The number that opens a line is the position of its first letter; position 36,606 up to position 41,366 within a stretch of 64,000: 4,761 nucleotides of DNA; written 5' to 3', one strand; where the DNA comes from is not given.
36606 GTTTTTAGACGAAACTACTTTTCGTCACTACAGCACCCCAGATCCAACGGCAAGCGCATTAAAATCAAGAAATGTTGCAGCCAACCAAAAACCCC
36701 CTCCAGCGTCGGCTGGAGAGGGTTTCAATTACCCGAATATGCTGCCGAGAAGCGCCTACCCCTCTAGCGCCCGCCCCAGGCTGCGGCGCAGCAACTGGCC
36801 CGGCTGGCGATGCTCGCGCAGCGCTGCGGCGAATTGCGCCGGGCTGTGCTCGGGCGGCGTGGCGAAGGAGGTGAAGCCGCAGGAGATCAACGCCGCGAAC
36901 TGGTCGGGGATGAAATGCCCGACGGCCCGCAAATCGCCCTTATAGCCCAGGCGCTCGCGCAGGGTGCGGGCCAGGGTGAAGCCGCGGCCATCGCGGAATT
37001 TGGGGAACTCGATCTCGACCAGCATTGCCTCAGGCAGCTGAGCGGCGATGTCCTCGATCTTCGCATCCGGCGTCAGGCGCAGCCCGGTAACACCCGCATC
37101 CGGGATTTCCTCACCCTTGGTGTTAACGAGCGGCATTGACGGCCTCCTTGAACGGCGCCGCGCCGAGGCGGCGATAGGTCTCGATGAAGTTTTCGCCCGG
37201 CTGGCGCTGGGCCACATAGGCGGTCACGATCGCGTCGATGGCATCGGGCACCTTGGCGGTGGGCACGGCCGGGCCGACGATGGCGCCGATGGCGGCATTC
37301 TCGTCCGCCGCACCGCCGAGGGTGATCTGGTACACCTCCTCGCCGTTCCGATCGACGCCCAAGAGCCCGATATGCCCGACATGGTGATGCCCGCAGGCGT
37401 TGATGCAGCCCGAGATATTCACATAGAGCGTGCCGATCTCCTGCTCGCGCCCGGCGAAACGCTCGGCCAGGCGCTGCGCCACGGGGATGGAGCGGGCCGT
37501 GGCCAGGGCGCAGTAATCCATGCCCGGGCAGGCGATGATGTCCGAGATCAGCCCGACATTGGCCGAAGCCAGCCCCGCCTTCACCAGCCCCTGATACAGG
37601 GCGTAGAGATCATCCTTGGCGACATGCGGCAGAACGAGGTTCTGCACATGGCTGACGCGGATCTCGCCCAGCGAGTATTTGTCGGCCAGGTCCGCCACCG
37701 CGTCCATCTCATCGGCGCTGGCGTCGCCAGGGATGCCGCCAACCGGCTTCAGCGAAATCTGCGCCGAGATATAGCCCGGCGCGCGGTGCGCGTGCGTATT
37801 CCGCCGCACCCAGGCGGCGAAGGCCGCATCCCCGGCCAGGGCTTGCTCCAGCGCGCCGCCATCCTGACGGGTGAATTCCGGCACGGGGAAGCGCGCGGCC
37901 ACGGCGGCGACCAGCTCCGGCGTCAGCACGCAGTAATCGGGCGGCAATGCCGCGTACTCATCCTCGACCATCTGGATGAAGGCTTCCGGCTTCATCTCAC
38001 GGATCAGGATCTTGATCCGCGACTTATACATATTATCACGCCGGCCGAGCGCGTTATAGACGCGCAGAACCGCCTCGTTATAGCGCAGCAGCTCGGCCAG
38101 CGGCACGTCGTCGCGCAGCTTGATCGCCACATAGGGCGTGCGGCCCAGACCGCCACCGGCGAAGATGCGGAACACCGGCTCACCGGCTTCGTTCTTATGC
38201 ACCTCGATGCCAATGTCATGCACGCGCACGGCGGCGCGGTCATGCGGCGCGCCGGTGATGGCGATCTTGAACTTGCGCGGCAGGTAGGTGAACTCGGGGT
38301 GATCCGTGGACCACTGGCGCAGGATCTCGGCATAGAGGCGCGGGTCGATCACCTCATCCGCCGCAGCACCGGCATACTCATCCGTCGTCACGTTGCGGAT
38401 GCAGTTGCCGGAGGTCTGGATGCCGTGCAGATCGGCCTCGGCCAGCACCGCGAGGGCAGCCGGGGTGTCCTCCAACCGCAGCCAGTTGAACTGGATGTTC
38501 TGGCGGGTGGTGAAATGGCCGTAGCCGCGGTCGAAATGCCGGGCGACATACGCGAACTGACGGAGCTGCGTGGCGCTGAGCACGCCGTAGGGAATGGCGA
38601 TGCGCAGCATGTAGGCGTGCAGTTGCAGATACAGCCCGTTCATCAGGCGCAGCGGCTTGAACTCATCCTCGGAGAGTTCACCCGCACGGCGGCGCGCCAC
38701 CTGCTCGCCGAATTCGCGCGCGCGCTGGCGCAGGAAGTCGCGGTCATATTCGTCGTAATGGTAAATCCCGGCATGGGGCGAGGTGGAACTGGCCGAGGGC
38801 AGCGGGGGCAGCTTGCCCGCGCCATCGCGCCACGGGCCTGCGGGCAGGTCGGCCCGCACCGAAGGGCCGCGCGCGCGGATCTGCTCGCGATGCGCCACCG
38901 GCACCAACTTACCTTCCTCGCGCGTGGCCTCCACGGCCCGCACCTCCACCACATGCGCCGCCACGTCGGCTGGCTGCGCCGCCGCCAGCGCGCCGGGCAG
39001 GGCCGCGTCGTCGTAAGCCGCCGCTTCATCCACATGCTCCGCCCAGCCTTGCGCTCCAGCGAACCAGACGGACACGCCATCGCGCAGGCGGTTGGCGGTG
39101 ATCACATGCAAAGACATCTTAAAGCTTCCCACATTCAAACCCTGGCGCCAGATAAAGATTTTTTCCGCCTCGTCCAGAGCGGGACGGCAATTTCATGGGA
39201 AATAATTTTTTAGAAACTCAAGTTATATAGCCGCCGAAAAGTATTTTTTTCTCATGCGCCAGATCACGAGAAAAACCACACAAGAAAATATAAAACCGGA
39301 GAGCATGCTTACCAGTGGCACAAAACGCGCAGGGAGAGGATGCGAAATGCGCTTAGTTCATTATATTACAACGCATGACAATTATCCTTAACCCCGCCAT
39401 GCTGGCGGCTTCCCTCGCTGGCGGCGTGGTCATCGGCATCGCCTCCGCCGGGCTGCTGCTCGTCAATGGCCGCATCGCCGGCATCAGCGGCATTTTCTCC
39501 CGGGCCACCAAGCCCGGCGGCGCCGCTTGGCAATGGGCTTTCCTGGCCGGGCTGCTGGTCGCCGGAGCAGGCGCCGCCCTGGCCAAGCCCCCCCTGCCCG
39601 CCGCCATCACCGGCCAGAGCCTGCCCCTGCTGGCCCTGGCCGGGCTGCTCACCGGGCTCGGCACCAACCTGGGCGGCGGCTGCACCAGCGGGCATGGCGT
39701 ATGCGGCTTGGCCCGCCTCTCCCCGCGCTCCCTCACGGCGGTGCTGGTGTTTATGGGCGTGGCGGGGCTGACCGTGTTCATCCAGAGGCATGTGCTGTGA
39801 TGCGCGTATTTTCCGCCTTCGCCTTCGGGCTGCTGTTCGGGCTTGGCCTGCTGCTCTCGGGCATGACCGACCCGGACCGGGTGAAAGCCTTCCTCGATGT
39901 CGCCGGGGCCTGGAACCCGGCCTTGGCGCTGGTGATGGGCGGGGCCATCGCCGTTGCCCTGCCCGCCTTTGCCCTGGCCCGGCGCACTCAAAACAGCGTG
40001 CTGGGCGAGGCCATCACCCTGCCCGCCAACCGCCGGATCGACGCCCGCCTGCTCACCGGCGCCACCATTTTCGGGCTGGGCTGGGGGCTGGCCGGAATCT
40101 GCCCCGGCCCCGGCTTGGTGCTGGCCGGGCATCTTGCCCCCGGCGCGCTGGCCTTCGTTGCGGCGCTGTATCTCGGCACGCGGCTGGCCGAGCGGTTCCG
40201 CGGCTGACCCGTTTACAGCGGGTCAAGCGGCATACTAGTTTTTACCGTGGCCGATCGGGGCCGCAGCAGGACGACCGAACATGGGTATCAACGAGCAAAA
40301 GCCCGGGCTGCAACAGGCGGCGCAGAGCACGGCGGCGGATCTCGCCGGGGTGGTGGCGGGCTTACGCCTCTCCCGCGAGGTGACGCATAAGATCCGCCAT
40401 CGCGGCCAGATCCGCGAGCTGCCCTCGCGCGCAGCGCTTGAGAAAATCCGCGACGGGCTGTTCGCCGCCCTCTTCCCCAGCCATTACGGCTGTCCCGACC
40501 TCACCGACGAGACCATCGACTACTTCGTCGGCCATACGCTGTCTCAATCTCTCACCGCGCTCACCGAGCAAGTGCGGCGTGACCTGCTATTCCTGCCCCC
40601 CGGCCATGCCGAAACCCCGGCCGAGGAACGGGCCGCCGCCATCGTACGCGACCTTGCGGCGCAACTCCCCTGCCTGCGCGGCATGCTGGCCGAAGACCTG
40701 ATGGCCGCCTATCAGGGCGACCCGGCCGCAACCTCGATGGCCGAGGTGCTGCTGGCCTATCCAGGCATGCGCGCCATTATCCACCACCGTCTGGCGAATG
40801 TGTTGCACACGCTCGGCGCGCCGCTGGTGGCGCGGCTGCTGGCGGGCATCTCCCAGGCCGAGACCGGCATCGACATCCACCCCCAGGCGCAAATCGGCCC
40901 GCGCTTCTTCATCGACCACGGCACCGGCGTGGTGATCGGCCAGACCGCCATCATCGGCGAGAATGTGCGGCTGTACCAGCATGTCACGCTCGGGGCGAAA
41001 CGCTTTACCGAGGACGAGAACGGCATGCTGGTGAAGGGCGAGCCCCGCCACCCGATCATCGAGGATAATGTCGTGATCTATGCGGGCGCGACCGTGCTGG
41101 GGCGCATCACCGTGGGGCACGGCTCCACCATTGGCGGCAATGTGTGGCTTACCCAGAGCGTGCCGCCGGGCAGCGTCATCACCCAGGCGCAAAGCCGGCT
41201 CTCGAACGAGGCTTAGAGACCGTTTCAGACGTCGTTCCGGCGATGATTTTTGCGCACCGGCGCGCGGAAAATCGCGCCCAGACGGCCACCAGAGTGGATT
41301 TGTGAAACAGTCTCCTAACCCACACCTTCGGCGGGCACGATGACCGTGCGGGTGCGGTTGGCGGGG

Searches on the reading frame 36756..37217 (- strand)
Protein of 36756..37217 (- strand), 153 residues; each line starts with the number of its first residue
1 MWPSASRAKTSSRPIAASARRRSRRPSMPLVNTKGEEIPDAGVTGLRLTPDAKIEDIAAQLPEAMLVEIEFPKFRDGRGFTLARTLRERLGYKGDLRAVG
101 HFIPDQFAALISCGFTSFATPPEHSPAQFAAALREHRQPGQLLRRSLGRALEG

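Call 69: search_protein_families(library=pfam, proteins=[window:36756-37217:-], max_evalue=0.00001)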
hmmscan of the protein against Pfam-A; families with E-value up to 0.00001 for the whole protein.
window:36756-37217:- (153 aa): 1 family
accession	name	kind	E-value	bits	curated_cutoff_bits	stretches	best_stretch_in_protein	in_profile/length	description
PF06073.17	DUF934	-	1.1e-29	102.8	25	1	45-138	1-94/107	Bacterial protein of unknown function (DUF934)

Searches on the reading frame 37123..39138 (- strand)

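Call 69: search_protein_families(library=pfam, proteins=[window:37123-39138:-], max_evalue=0.00001)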
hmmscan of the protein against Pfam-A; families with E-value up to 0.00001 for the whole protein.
window:37123-39138:- (671 aa): 3 families
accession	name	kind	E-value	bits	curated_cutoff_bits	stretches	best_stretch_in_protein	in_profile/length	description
PF01077.27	NIR_SIR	-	5.1e-56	188.9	27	2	243-395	1-154/158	Nitrite and sulphite reductase 4Fe-4S domain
PF03460.22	NIR_SIR_ferr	-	5.7e-31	106.5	24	2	176-235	10-69/69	Nitrite/Sulfite reductase ferredoxin-like half domain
PF11011.13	DUF2849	-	8.8e-19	68.4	22.5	1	11-96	1-85/86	Protein of unknown function (DUF2849)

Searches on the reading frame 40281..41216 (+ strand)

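Call 69: search_protein_families(library=pfam, proteins=[window:40281-41216:+], max_evalue=0.00001)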
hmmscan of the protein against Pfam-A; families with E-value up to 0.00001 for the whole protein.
window:40281-41216:+ (311 aa): 1 family
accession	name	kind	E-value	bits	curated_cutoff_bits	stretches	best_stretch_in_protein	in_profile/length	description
PF00132.30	Hexapep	-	5.7e-11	42.1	27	1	257-291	1-35/36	Bacterial transferase hexapeptide (six repeats)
